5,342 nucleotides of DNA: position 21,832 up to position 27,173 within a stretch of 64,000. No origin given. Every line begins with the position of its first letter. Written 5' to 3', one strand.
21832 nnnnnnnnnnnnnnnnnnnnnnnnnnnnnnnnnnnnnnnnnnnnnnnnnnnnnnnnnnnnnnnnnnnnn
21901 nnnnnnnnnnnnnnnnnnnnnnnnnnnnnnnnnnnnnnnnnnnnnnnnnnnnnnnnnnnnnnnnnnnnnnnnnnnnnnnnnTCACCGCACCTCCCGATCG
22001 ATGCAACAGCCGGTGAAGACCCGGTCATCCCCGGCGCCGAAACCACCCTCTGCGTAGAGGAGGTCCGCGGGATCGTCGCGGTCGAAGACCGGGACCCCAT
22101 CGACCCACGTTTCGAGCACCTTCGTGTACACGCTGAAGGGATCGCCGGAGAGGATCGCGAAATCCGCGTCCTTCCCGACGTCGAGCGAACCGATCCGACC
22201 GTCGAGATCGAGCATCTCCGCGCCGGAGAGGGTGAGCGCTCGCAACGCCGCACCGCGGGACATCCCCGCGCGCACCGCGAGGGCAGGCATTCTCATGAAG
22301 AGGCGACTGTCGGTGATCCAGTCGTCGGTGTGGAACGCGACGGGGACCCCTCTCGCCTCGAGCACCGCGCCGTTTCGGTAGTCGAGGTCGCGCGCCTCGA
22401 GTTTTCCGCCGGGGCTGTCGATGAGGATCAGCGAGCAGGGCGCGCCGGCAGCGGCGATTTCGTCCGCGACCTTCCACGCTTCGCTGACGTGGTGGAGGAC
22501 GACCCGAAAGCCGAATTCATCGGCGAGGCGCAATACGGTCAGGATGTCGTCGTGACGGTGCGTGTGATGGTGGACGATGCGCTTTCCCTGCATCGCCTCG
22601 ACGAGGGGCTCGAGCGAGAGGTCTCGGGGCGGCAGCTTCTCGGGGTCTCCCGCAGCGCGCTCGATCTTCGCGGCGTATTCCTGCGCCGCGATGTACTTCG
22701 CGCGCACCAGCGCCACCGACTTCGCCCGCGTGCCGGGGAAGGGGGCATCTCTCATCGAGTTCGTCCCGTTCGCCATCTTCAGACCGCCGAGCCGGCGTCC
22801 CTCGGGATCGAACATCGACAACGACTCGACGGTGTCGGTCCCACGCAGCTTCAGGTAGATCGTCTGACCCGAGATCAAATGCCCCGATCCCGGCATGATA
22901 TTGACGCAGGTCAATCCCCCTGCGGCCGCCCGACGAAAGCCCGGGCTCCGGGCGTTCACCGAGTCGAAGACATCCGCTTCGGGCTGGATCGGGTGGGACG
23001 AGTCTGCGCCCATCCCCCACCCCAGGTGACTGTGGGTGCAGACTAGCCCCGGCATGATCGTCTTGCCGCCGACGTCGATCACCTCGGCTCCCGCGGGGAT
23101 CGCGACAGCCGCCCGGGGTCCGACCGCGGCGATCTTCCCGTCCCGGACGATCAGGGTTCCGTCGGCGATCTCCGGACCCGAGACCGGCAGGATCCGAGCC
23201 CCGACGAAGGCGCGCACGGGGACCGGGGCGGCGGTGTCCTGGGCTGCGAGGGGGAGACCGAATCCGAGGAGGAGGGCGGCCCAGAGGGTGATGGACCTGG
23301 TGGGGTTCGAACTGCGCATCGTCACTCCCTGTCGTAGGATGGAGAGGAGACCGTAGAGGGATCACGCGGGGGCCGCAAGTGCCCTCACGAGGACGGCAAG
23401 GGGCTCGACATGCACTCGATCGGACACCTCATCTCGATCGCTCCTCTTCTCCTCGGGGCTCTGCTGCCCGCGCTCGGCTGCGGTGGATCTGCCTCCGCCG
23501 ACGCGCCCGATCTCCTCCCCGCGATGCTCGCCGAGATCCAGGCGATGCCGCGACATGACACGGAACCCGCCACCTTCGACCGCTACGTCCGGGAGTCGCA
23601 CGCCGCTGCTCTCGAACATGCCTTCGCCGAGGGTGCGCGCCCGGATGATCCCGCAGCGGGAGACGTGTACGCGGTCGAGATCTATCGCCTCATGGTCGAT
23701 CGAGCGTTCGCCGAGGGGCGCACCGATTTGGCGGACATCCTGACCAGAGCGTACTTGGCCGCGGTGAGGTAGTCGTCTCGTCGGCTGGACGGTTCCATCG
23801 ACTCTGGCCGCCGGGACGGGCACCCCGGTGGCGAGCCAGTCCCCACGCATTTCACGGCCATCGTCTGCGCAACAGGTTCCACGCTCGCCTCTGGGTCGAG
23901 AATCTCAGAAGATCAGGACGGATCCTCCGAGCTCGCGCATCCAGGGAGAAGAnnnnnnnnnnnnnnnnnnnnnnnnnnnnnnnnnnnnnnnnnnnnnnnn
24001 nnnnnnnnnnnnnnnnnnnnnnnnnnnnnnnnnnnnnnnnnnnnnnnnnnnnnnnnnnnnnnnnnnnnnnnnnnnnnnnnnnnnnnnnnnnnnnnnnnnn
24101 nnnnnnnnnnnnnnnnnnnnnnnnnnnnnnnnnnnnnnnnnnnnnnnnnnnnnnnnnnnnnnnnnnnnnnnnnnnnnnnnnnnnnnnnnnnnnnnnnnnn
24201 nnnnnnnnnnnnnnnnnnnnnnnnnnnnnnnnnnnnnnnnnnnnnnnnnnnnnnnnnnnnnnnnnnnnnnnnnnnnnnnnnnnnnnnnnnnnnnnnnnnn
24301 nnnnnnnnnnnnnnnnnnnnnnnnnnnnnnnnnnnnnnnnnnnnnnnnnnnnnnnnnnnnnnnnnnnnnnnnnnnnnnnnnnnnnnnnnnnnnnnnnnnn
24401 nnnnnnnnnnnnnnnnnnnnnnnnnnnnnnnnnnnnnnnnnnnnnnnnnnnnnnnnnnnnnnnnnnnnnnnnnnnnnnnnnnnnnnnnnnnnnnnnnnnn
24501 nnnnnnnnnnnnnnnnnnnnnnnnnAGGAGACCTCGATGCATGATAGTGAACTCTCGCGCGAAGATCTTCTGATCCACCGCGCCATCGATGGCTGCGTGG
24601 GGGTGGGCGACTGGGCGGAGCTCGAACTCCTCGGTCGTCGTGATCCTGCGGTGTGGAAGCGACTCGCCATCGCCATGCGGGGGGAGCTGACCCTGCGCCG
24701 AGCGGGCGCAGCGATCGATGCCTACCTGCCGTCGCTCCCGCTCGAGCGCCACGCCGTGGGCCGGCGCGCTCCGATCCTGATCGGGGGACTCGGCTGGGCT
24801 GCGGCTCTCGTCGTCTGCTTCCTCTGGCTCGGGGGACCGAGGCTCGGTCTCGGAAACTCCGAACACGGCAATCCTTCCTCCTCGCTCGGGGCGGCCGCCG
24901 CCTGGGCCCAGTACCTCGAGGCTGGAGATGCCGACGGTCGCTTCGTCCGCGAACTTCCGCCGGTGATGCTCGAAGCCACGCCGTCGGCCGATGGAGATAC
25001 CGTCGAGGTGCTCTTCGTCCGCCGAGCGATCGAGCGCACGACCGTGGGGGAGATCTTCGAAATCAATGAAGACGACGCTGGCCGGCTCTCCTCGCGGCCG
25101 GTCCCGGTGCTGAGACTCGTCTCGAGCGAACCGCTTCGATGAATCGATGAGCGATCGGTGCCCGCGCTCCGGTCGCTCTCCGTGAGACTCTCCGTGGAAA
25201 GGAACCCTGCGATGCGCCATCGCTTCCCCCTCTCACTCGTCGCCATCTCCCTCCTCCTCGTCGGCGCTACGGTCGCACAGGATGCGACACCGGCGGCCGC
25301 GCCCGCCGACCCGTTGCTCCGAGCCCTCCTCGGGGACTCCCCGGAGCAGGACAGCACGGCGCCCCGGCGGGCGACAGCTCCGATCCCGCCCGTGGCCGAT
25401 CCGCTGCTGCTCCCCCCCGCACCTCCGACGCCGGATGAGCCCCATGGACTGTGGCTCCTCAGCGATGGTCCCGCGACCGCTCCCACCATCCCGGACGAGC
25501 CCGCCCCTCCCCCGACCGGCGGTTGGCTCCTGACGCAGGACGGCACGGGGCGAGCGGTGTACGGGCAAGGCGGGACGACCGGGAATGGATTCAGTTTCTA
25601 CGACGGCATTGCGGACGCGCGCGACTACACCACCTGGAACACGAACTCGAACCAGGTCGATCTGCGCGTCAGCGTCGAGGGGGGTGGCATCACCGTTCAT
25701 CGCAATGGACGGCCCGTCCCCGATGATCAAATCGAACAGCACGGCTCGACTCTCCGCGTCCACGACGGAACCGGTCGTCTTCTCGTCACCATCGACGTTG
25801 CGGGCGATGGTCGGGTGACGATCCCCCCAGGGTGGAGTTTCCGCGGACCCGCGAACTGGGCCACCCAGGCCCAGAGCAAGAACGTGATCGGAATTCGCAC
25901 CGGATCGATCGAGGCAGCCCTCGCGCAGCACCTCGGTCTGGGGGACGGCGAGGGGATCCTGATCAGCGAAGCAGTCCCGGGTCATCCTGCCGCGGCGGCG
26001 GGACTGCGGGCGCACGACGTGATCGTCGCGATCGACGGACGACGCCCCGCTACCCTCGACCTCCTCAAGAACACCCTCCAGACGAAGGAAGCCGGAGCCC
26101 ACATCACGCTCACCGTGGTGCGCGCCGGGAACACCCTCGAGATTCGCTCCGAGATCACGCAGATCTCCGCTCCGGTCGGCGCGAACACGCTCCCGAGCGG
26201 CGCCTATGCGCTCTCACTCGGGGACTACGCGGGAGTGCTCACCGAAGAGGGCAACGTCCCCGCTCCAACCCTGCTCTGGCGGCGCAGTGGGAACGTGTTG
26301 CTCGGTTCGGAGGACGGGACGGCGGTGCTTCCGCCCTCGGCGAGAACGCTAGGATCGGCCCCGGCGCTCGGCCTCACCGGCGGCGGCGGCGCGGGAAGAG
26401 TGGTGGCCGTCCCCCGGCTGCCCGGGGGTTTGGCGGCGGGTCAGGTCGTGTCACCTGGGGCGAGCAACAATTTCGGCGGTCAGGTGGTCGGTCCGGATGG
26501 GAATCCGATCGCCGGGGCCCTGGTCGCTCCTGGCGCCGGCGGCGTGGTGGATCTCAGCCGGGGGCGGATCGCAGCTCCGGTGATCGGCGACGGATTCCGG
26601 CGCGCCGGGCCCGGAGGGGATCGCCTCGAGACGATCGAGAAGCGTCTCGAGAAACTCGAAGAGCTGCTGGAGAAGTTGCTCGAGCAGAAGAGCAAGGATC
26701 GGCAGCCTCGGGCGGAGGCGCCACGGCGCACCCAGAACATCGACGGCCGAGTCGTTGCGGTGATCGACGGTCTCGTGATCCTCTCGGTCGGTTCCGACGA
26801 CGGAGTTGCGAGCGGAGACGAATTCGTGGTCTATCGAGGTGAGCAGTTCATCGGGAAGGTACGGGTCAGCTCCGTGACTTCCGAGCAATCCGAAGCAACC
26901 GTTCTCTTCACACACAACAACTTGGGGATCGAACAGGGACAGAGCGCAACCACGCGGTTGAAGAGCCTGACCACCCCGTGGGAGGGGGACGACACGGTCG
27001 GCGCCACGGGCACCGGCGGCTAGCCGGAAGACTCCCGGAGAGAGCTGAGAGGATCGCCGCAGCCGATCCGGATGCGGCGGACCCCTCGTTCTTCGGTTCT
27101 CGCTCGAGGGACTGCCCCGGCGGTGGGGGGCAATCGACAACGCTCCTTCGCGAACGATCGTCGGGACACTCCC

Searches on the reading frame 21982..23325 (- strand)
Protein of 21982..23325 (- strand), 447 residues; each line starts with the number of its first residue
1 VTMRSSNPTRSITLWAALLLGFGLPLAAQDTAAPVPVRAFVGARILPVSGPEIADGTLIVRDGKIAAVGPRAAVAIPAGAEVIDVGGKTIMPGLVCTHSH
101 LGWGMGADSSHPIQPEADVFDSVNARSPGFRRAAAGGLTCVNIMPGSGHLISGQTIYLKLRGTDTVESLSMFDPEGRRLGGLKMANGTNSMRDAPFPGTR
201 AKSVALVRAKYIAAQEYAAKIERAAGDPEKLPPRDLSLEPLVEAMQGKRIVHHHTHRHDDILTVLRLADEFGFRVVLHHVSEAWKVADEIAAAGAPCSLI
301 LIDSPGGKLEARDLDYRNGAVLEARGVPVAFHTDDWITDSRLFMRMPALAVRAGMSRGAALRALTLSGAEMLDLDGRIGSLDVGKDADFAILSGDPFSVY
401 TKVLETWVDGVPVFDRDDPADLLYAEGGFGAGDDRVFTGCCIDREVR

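Call 50: search_protein_families(library=pfam, proteins=[window:21982-23325:-], max_evalue=0.0001)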
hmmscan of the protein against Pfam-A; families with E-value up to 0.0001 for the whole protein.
window:21982-23325:- (447 aa): 2 families
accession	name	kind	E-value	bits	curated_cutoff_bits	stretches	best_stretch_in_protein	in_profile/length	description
PF07969.17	Amidohydro_3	-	1.1e-17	65.1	29.7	1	301-414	343-472/472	Amidohydrolase family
PF01979.26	Amidohydro_1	-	3.2e-13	50.1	25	1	322-410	239-342/345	Amidohydrolase family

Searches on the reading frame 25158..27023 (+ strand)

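Call 50: search_protein_families(library=pfam, proteins=[window:25158-27023:+], max_evalue=0.0001)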
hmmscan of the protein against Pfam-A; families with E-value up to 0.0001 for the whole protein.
window:25158-27023:+ (621 aa): 3 families
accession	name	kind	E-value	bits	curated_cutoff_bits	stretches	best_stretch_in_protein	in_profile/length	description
PF13180.12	PDZ_2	-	3.7e-10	40.4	27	1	244-330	3-77/80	PDZ domain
PF00595.29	PDZ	-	6.3e-09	36.5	23.2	1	264-320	24-80/81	PDZ domain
PF17820.7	PDZ_6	-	1e-07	32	27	1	269-322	2-54/54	PDZ domain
